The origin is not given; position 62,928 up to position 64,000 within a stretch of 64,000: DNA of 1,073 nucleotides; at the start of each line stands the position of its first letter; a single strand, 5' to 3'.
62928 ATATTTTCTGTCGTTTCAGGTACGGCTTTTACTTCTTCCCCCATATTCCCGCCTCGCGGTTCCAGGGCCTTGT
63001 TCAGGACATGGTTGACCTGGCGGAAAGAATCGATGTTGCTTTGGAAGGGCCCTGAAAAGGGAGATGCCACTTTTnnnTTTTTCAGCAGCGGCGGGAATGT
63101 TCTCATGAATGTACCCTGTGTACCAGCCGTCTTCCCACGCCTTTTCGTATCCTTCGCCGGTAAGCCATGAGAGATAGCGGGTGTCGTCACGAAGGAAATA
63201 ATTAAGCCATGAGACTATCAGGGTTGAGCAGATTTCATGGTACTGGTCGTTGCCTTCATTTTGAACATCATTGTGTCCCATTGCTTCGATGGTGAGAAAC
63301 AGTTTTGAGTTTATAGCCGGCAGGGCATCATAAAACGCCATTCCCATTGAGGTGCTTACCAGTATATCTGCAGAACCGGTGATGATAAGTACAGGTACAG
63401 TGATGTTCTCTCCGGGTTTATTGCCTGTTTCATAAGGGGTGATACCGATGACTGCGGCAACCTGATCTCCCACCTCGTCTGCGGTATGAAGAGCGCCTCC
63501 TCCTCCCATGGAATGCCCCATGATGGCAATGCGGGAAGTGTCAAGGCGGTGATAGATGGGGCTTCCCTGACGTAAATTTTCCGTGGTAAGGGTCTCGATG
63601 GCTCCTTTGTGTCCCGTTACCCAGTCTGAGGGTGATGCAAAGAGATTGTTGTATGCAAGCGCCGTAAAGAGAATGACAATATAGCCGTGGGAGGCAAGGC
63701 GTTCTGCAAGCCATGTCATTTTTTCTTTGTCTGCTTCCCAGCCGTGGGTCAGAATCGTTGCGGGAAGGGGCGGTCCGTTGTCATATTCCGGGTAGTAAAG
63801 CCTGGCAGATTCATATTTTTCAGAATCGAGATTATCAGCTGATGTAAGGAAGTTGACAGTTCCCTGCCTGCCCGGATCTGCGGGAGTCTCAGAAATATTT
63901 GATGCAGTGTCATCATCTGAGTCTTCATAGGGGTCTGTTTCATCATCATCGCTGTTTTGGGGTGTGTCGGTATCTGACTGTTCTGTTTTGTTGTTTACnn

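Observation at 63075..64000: Cutinase/PETase-like polyester hydrolase in an anaerobic spirochaete, with an acidic tether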

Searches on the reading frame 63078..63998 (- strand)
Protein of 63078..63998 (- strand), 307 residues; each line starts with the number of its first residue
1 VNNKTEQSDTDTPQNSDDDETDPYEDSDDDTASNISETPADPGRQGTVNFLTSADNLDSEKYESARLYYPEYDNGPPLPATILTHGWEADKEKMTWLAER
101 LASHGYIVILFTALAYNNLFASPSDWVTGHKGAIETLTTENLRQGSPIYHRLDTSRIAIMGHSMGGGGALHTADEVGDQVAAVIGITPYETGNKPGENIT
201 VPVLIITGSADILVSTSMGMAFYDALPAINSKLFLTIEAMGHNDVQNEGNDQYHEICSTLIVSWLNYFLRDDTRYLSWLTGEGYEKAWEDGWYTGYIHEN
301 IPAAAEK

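Call 5: search_protein_families(library=pfam, proteins=[window:63078-63998:-], max_evalue=0.1)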
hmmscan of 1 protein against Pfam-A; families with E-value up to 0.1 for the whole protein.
window:63078-63998:- (307 aa): 15 families
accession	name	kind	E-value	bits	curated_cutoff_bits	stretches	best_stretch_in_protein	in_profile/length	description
PF12740.14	PETase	-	1e-37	130.5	28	1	56-281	34-245/263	PET hydrolase-like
PF12146.15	Hydrolase_4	-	2.9e-10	40.3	27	2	196-242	187-232/239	Serine aminopeptidase, S33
PF07224.18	Chlorophyllase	-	1.1e-07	31.4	26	1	79-204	43-167/301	Chlorophyllase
PF01738.24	DLH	-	7.7e-07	29.4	21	1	75-222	10-165/217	Dienelactone hydrolase family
PF00561.26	Abhydrolase_1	-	1.3e-05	25.5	25.8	1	151-188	65-102/245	alpha/beta hydrolase fold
PF00756.26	Esterase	-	2.9e-05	24.4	22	1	67-189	12-149/251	Putative esterase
PF03403.19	PAF-AH_p_II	-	7.2e-05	21.9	20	1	150-206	216-273/372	Platelet-activating factor acetylhydrolase, isoform II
PF02230.22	Abhydrolase_2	-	7.7e-05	23.1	23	1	134-248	90-205/217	Phospholipase/Carboxylesterase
PF12695.13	Abhydrolase_5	-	0.00011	22.5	27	1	154-227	56-127/164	Alpha/beta hydrolase family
PF00326.27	Peptidase_S9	-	0.00024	21.1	22.6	0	197-242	139-187/213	Prolyl oligopeptidase family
PF12697.13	Abhydrolase_6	-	0.00047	21.3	26.3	1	82-198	2-94/217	Alpha/beta hydrolase family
PF20408.4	Abhydrolase_11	-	0.00099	19.3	27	1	82-215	6-142/193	Alpha/beta hydrolase domain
PF07859.19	Abhydrolase_3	-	0.0018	18.5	25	1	150-190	66-110/210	alpha/beta hydrolase fold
PF20434.5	BD-FAE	-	0.0056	16.6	26.8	0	150-169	84-103/215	BD-FAE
PF05448.18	AXE1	-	0.085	12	21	0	151-189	172-209/321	Acetyl xylan esterase (AXE1)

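Call 6: search_protein_families(library=ncbifam, proteins=[window:63078-63998:-], max_evalue=0.1)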
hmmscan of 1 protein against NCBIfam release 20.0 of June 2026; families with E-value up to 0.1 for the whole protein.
window:63078-63998:- (307 aa): 18 families
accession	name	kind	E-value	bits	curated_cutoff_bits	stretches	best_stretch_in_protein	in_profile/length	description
NF051441.1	BisHyethTerphBdeA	equivalog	2.1e-31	109.3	520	1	18-279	44-286/305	bis(hydroxyethyl) terephthalate hydrolase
NF047920.1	lactonase_UilS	equivalog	1.2e-05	25.2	400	1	196-257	216-274/285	UilS family quorum-quenching N-acyl-homoserine lactonase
NF050089.1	i_nPHAscl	equivalog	1.5e-05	24.2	300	1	191-251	221-279/288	intracellular short-chain-length polyhydroxyalkanoate depolymerase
NF007857.0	PRK10566.1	equivalog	5.9e-05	23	201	1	69-172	18-124/249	esterase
TIGR01738.1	bioH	equivalog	0.0002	21.1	206.95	0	197-242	185-227/245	pimeloyl-ACP methyl ester esterase BioH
NF011457.0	PRK14875.1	equivalog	0.00036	19.6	307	1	152-192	195-235/372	acetoin dehydrogenase dihydrolipoyllysine-residue acetyltransferase subunit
TIGR03611.1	RutD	equivalog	0.00042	19.8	238.5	0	148-189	73-114/258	pyrimidine utilization protein D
TIGR02821.1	fghA_ester_D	equivalog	0.0015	18.1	281.7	1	149-183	132-166/275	S-formylglutathione hydrolase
NF050058.1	e_dPHAscl_type1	hypoth_equivalog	0.0022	17.5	150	1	64-183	9-132/276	extracellular catalytic domain type 1 short-chain-length polyhydroxyalkanoate depolymerase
NF053684.1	esterase_mleBCA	exception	0.0077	15.4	570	1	198-254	222-275/281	BCA family alpha/beta fold macrolide esterase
TIGR02427.1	protocat_pcaD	equivalog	0.0079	15.6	255.85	0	149-184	73-108/251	3-oxoadipate enol-lactonase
TIGR01607.1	PST-A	paralog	0.014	14.5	218.25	0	201-254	271-323/332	Plasmodium subtelomeric family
NF052610.1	macro_16_ester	equivalog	0.018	14.4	420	1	197-246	220-266/281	alpha/beta fold macrolide esterase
TIGR03343.1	biphenyl_bphD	equivalog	0.018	14.3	462.15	1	99-193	54-139/282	2-hydroxy-6-oxo-6-phenylhexa-2,4-dienoate hydrolase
NF053693.1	esterase_mleCBF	exception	0.021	14.2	564.5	1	197-251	218-268/279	CBF family alpha/beta fold macrolide esterase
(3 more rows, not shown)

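Call 7: search_solved_structures(query=window:63078-63998:-, max_evalue=0.01, show_alignments=3)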
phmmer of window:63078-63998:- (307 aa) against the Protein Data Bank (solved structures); distinct sequences matched with E-value up to 0.01: 190 (the best 60 are shown).
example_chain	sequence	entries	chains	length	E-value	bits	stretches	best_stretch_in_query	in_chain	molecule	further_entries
8x6v_A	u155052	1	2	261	1.1e-48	169.4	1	53-296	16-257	GlacPETase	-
8ian_A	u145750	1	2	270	3.7e-31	111.9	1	22-287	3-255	PET hydrolase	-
8ibi_A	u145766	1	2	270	9.6e-31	110.5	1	22-287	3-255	PET hydrolase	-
8ibj_A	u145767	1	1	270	1.3e-30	110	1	22-287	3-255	PET hydrolase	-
8etx_A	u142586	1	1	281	3.2e-29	105.5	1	21-280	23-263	Polyethylene terephthalate hydrolase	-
8ety_A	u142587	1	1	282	4.2e-29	105.1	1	13-280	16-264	Polyethylene terephthalate hydrolase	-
8eu0_A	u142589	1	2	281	6.5e-29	104.5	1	21-280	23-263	Polyethylene terephthalate hydrolase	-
8etz_A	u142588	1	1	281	1.2e-28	103.6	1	21-280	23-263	Polyethylene terephthalate hydrolase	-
9vzr_A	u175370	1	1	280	1.4e-28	103.4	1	14-284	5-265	PET hydrolase, MG8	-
6aid_A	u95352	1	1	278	3.2e-28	102.2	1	53-279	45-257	Esterase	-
3vis_A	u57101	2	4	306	4.2e-28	101.8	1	53-279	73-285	Esterase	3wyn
8eu1_A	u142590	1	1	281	5e-28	101.6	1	21-280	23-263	Polyethylene terephthalate hydrolase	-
7vpa_A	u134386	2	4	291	1.3e-27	100.2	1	60-287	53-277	hydrolase Ple629 | plastic degrading hydrolase Ple629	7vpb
7qjq_A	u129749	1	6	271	2.6e-27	99.2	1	55-279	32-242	Acetylxylan esterase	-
4cg3_A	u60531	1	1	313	2.8e-27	99.1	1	21-279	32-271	CUTINASE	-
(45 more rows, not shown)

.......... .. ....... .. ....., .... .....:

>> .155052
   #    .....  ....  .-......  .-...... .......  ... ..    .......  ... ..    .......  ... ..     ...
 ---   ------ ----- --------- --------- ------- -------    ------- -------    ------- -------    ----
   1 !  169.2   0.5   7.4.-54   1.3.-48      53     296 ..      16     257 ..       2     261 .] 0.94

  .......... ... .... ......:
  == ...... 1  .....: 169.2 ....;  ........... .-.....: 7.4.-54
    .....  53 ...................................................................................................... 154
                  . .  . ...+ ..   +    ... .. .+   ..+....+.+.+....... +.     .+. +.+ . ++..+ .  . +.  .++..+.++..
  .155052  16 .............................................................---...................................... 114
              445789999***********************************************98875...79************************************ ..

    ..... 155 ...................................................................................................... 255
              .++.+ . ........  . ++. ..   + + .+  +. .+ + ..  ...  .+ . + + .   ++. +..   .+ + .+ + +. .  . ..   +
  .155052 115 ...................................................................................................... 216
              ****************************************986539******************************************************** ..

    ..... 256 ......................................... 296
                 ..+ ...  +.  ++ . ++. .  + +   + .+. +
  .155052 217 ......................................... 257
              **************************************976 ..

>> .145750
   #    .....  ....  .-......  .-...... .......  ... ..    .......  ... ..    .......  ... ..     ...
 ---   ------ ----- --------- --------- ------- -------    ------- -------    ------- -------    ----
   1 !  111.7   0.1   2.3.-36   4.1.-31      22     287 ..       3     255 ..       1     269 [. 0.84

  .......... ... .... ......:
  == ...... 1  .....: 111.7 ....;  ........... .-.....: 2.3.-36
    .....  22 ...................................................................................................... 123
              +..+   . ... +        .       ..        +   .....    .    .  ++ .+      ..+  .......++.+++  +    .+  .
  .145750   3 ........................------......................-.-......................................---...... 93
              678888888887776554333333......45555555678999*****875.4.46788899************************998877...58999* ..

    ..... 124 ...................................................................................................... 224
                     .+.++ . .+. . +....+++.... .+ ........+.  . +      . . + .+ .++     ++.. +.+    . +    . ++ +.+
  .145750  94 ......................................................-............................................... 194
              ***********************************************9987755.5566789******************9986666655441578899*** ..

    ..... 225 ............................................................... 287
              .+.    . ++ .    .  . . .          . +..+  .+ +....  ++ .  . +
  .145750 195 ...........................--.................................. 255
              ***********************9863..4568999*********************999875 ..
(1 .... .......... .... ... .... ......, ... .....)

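Call 8: find_homologous_proteins(query=window:63078-63998:-, max_evalue=1e-10)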
Query window:63078-63998:- (307 aa): 625 proteins with E <= 1e-10 among 4062 candidates; the best 120 are listed.
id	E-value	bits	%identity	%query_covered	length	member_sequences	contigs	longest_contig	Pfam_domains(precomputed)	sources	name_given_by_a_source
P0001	4.0e-207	705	100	100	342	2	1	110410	PF12740.15,PF01738.25,PF07224.18,PF00561.27,PF12146.16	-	-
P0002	9.5e-101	355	60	90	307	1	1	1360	PF03403.20,PF12740.15,PF12697.14,PF01738.25,PF07224.18,PF12695.14,PF12146.16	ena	-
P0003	1.9e-46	177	43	62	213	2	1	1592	PF00756.27,PF12740.15,PF01738.25,PF07224.18,PF12695.14,PF00561.27,PF12146.16,PF02230.23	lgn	-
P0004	1.8e-33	134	33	83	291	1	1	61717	PF12740.15,PF01738.25,PF12146.16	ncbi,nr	ncbi:MAG: alpha/beta hydrolase [Gemmatimonas sp.]|nr:alpha/beta hydrolase [Gemmatimonas sp.]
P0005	4.1e-33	133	33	75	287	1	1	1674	PF12740.15,PF01738.25,PF12695.14,PF12146.16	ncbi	-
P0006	6.9e-33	132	35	74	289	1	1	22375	PF03403.20,PF12740.15,PF12695.14,PF00561.27,PF12146.16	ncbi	-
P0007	1.1e-31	128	34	73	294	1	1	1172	PF03403.20,PF00326.28,PF12740.15,PF01738.25,PF12695.14,PF12146.16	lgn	-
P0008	1.5e-31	128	34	77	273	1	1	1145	PF03403.20,PF12740.15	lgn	-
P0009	1.6e-31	128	32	75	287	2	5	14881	PF12740.15,PF01738.25,PF12695.14,PF12146.16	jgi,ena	jgi:dienelactone hydrolase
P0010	2.5e-30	124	33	82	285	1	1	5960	PF12740.15,PF12695.14,PF00561.27,PF12146.16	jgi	jgi:predicted dienelactone hydrolase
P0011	1.1e-29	122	34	78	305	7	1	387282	PF03403.20,PF12740.15,PF01738.25,PF12695.14,PF00561.27,PF12146.16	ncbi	ncbi:alpha/beta hydrolase family protein [Aurantivibrio infirmus]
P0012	1.5e-29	121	34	73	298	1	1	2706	PF12740.15,PF12146.16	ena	-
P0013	2.1e-29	121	31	81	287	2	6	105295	PF12740.15,PF01738.25,PF12146.16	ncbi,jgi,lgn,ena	-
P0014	5.4e-29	120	33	77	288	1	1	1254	PF00756.27,PF12740.15,PF12695.14,PF00561.27,PF12146.16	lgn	-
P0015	8.0e-29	119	35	73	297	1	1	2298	PF12740.15,PF01738.25,PF00561.27,PF12146.16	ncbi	-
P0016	8.4e-29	119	35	73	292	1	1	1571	PF12740.15,PF00561.27,PF12146.16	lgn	-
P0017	1.4e-28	118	31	83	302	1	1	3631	PF00756.27,PF12740.15,PF01738.25,PF00561.27,PF12146.16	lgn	-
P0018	5.1e-28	116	35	73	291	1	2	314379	PF12740.15,PF01738.25,PF12695.14,PF00561.27,PF12146.16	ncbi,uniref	ncbi:alpha/beta hydrolase family protein [Gilvimarinus sp. F26214L]|uniref:alpha/beta hydrolase fami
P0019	5.2e-28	116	31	80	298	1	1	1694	PF12740.15,PF01738.25,PF12146.16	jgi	jgi:dienelactone hydrolase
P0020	5.5e-28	116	32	74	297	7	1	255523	PF00756.27,PF12740.15,PF12695.14,PF12146.16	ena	-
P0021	7.8e-28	116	34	74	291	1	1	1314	PF12740.15,PF01738.25,PF12146.16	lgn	-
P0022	1.4e-27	115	31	82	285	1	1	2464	PF00756.27,PF12740.15,PF01738.25,PF12695.14,PF00561.27,PF12146.16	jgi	jgi:alpha-beta hydrolase superfamily lysophospholipase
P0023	1.7e-27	115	33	82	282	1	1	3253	PF00756.27,PF12740.15,PF01738.25,PF12695.14,PF00561.27,PF12146.16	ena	-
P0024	1.8e-27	115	33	78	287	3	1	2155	PF12740.15,PF01738.25,PF12695.14,PF12146.16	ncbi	-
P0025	1.9e-27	115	32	77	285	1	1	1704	PF12740.15,PF01738.25,PF12695.14,PF12146.16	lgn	-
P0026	2.0e-27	114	32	78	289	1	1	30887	PF12740.15,PF01738.25,PF12695.14,PF00561.27,PF12146.16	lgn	-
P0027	2.6e-27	114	32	73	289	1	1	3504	PF12740.15,PF00561.27,PF12146.16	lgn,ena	-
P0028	2.7e-27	114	33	82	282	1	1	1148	PF00756.27,PF12740.15,PF01738.25,PF12695.14,PF00561.27,PF12146.16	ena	-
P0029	3.8e-27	114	33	73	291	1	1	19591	PF03403.20,PF12740.15,PF01738.25,PF12695.14,PF00561.27,PF12146.16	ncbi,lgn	ncbi:MAG: alpha/beta hydrolase [Cellvibrionaceae bacterium]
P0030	4.8e-27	113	30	78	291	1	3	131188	PF12740.15,PF12146.16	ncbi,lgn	ncbi:MAG: hypothetical protein WDZ76_03330 [Pseudohongiellaceae bacterium]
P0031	5.2e-27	113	35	71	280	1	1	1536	PF03403.20,PF12740.15,PF07224.18,PF12695.14,PF12146.16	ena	-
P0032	6.5e-27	113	32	84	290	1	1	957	PF12740.15,PF01738.25,PF12695.14,PF12146.16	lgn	-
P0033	9.9e-27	112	32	78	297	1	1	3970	PF12740.15,PF12695.14,PF00561.27,PF12146.16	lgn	-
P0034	1.1e-26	112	33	74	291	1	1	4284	PF12740.15,PF12695.14,PF12146.16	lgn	-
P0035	1.3e-26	112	30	77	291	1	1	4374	PF12740.15,PF01738.25,PF00561.27,PF12146.16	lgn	-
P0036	1.4e-26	112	35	71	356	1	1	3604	PF03403.20,PF12740.15,PF01738.25,PF12146.16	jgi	jgi:predicted dienelactone hydrolase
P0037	1.4e-26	112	32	78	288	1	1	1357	PF12740.15,PF01738.25,PF12695.14,PF00561.27,PF12146.16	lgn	-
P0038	1.4e-26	112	33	70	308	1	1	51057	PF00756.27,PF12740.15,PF01738.25,PF00561.27,PF12146.16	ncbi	-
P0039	1.8e-26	111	32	73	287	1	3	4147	PF12740.15,PF12146.16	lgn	-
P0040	1.8e-26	111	32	74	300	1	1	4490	PF20408.5,PF12740.15,PF01738.25,PF00561.27,PF12146.16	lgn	-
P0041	1.9e-26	111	33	72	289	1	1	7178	PF00756.27,PF12740.15,PF01738.25,PF00561.27,PF12146.16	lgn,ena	-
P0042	1.9e-26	111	32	73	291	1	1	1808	PF12740.15,PF12146.16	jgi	-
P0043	2.3e-26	111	31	82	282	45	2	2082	PF00756.27,PF12740.15,PF01738.25,PF00561.27,PF12146.16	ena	-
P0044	3.2e-26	111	31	76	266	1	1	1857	PF12740.15,PF00561.27,PF12146.16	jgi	jgi:alpha-beta hydrolase superfamily lysophospholipase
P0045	4.2e-26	110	30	85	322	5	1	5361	PF12740.15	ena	-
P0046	4.4e-26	110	31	77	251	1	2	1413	PF03403.20,PF12740.15,PF12697.14,PF12146.16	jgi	jgi:predicted dienelactone hydrolase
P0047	5.1e-26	110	34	74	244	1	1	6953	PF03403.20,PF12740.15,PF00561.27,PF12146.16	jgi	jgi:alpha-beta hydrolase superfamily lysophospholipase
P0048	5.3e-26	110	31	71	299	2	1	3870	PF03403.20,PF12740.15,PF01738.25,PF07224.18,PF12695.14,PF12146.16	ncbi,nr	ncbi:MAG TPA: dienelactone hydrolase family protein [Rhizobacter sp.]|nr:dienelactone hydrolase fami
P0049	6.4e-26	110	30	78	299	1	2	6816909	PF12740.15,PF01738.25,PF12695.14,PF12146.16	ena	-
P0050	6.6e-26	109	31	85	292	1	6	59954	PF12740.15,PF12695.14,PF12146.16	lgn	-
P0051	7.4e-26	109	34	72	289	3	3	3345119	PF00756.27,PF12740.15,PF01738.25,PF00561.27,PF12146.16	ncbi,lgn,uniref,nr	ncbi:hypothetical protein PS2015_740 [Pseudohongiella spirulinae]|uniref:PET hydrolase/cutinase-like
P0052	7.8e-26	109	31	74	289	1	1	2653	PF12740.15,PF12695.14,PF00561.27,PF12146.16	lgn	-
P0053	9.1e-26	109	36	71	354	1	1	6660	PF12740.15,PF01738.25,PF12146.16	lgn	-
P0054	1.1e-25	109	32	82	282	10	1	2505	PF00756.27,PF12740.15,PF01738.25,PF12695.14,PF12146.16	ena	-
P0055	1.1e-25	109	32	76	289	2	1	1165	PF12740.15,PF12146.16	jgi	-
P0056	1.4e-25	108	31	77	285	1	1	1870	PF12740.15,PF01738.25,PF12695.14,PF12146.16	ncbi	-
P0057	1.4e-25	108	32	73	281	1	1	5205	PF12740.15,PF01738.25,PF12695.14,PF00561.27,PF12146.16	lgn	-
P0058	1.9e-25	108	30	80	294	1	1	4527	PF12740.15,PF12695.14,PF00561.27,PF12146.16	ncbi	-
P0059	1.9e-25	108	27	82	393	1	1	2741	PF03403.20,PF12740.15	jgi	jgi:triacylglycerol lipase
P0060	2.3e-25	108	33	74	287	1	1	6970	PF12740.15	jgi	-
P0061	2.6e-25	108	31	79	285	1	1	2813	PF00756.27,PF12740.15,PF01738.25,PF12695.14,PF00561.27,PF12146.16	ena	-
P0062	3.1e-25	107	31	77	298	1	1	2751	PF12740.15,PF01738.25,PF12695.14,PF12146.16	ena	-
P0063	3.3e-25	107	31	77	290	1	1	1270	PF12740.15,PF12146.16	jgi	jgi:triacylglycerol lipase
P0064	3.3e-25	107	31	86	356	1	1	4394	PF12740.15,PF01738.25,PF00561.27,PF12146.16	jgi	jgi:dienelactone hydrolase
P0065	3.4e-25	107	32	79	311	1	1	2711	PF12740.15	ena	-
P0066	4.0e-25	107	31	73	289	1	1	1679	PF12740.15,PF01738.25,PF12146.16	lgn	-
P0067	5.8e-25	106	36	72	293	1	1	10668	PF12740.15,PF00561.27,PF12146.16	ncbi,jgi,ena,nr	ncbi:MAG TPA: hypothetical protein VK524_17030 [Polyangiaceae bacterium]|nr:hypothetical protein [Po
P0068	7.2e-25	106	32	79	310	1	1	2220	PF03403.20,PF12740.15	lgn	-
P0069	7.3e-25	106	30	78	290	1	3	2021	PF00756.27,PF12740.15,PF01738.25,PF12695.14,PF12146.16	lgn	-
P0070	9.9e-25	106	32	77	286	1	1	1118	PF12740.15,PF01738.25,PF12695.14,PF12146.16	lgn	-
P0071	1.1e-24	106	32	72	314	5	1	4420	PF12740.15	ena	-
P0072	1.1e-24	105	35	73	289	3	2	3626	PF03403.20,PF12740.15,PF01738.25,PF12695.14,PF12146.16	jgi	jgi:dienelactone hydrolase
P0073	1.5e-24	105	30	75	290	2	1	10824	PF12740.15,PF00561.27,PF12146.16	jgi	jgi:dienelactone hydrolase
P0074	1.5e-24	105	31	73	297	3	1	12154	PF12740.15,PF01738.25,PF00561.27,PF12146.16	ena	-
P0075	1.9e-24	105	31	77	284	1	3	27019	PF12740.15,PF01738.25,PF12695.14,PF00561.27,PF12146.16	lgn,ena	-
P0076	2.0e-24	105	33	72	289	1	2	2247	PF12740.15,PF12695.14,PF12146.16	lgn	-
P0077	2.2e-24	104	30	77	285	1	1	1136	PF12740.15,PF01738.25,PF12695.14,PF12146.16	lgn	-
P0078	2.3e-24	104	31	87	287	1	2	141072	PF03403.20,PF12740.15,PF12146.16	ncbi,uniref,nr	ncbi:dienelactone hydrolase family protein [Solirubrobacter sp. CPCC 204708]|uniref:Dienelactone hyd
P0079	3.0e-24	104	30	70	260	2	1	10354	PF12740.15,PF01738.25,PF12146.16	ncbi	-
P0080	3.1e-24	104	33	71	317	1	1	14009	PF12740.15,PF12146.16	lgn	-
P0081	3.5e-24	104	30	86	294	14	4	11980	PF03403.20,PF00756.27,PF12740.15,PF12146.16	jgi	jgi:predicted dienelactone hydrolase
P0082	3.6e-24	104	32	73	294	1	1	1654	PF00756.27,PF12740.15,PF12695.14,PF00561.27,PF12146.16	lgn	-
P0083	4.3e-24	104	33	73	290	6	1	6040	PF02129.25,PF03403.20,PF12740.15,PF05448.19,PF12695.14,PF00561.27,PF12146.16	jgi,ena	-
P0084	4.8e-24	103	31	77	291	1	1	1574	PF12740.15,PF12146.16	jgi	jgi:dienelactone hydrolase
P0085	4.8e-24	103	30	86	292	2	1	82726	PF03403.20,PF00756.27,PF12740.15,PF12146.16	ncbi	-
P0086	4.9e-24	103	30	77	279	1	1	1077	PF12740.15,PF01738.25,PF12695.14,PF00561.27,PF12146.16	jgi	jgi:dienelactone hydrolase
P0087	5.0e-24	103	30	86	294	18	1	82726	PF03403.20,PF00756.27,PF12740.15,PF12146.16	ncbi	-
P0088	5.2e-24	103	32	71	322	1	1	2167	PF12740.15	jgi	-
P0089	5.4e-24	103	30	82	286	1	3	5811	PF12740.15,PF12695.14,PF12146.16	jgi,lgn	jgi:triacylglycerol lipase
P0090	5.6e-24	103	30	74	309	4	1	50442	PF12740.15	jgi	-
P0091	6.0e-24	103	30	77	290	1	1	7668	PF12740.15,PF12695.14,PF00561.27,PF12146.16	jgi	jgi:triacylglycerol lipase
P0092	6.0e-24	103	31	80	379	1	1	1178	PF12740.15,PF01738.25,PF12146.16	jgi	jgi:triacylglycerol lipase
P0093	6.7e-24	103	30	86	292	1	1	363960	PF03403.20,PF00756.27,PF12740.15,PF12146.16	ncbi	-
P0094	6.7e-24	103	30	86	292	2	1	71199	PF03403.20,PF00756.27,PF12740.15,PF12146.16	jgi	jgi:triacylglycerol lipase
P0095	1.0e-23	102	30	82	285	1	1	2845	PF12740.15,PF01738.25,PF12695.14,PF00561.27,PF12146.16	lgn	-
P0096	1.0e-23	102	30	82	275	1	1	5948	PF12740.15,PF01738.25,PF12146.16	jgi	jgi:triacylglycerol lipase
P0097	1.1e-23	102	30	74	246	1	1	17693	PF12740.15,PF01738.25,PF12146.16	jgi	-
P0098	1.3e-23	102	31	73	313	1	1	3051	PF12740.15,PF12146.16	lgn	-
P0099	1.5e-23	102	32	75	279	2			PF03403.20,PF12740.15,PF12146.16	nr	nr:alpha/beta hydrolase [Streptosporangium becharense]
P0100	1.5e-23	102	31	79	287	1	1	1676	PF00756.27,PF12740.15,PF01738.25,PF12695.14,PF12146.16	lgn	-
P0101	1.6e-23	102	31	74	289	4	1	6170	PF12740.15,PF01738.25,PF12146.16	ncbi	ncbi:MAG: dienelactone hydrolase family protein [Longimicrobiales bacterium]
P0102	1.7e-23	102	31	71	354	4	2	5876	PF12740.15,PF01738.25,PF12146.16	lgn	-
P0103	1.9e-23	101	30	77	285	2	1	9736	PF12740.15,PF01738.25,PF12695.14,PF12146.16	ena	-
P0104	1.9e-23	101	29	77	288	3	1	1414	PF12740.15,PF01738.25,PF12695.14,PF12146.16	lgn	-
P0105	2.0e-23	101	30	77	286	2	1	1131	PF20408.5,PF12740.15,PF01738.25,PF12695.14,PF12146.16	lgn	-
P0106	2.2e-23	101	31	85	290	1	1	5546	PF03403.20,PF12740.15,PF01738.25,PF12695.14,PF12146.16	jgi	jgi:predicted dienelactone hydrolase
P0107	2.2e-23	101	31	79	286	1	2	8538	PF12740.15,PF01738.25,PF12695.14,PF00561.27,PF12146.16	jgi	jgi:triacylglycerol lipase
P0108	2.2e-23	101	30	79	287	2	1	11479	PF00756.27,PF12740.15,PF01738.25,PF12695.14,PF00561.27,PF12146.16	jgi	-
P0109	2.5e-23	101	33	73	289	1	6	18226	PF03403.20,PF12740.15,PF12695.14,PF00561.27,PF12146.16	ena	-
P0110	2.9e-23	101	31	73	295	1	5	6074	PF12740.15,PF12695.14,PF00561.27,PF12146.16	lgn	-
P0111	2.9e-23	101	32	73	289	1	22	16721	PF12740.15,PF12695.14,PF12146.16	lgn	-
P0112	3.1e-23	101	31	79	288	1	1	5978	PF12740.15,PF01738.25,PF12695.14,PF00561.27,PF12146.16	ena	-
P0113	4.7e-23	100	29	85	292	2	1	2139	PF12740.15,PF01738.25,PF00561.27,PF12146.16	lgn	-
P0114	4.9e-23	100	31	73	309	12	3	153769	PF12740.15,PF12146.16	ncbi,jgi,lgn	ncbi:MAG: dienelactone hydrolase [Arenicella sp.]|jgi:dienelactone hydrolase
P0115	5.3e-23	100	32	71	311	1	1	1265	PF12740.15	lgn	-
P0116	5.4e-23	100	31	75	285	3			PF03403.20,PF12740.15,PF12697.14,PF01738.25,PF00561.27,PF12146.16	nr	nr:dienelactone hydrolase family protein [Planomonospora venezuelensis]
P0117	6.1e-23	100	29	84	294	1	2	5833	PF03403.20,PF12740.15,PF12695.14,PF00561.27,PF12146.16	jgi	jgi:predicted dienelactone hydrolase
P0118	6.2e-23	100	32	76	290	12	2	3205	PF12740.15,PF01738.25,PF12695.14,PF12146.16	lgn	-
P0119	6.4e-23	100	30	79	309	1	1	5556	PF12740.15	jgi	-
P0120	6.5e-23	100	31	85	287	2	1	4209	PF03403.20,PF12740.15,PF12146.16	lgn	-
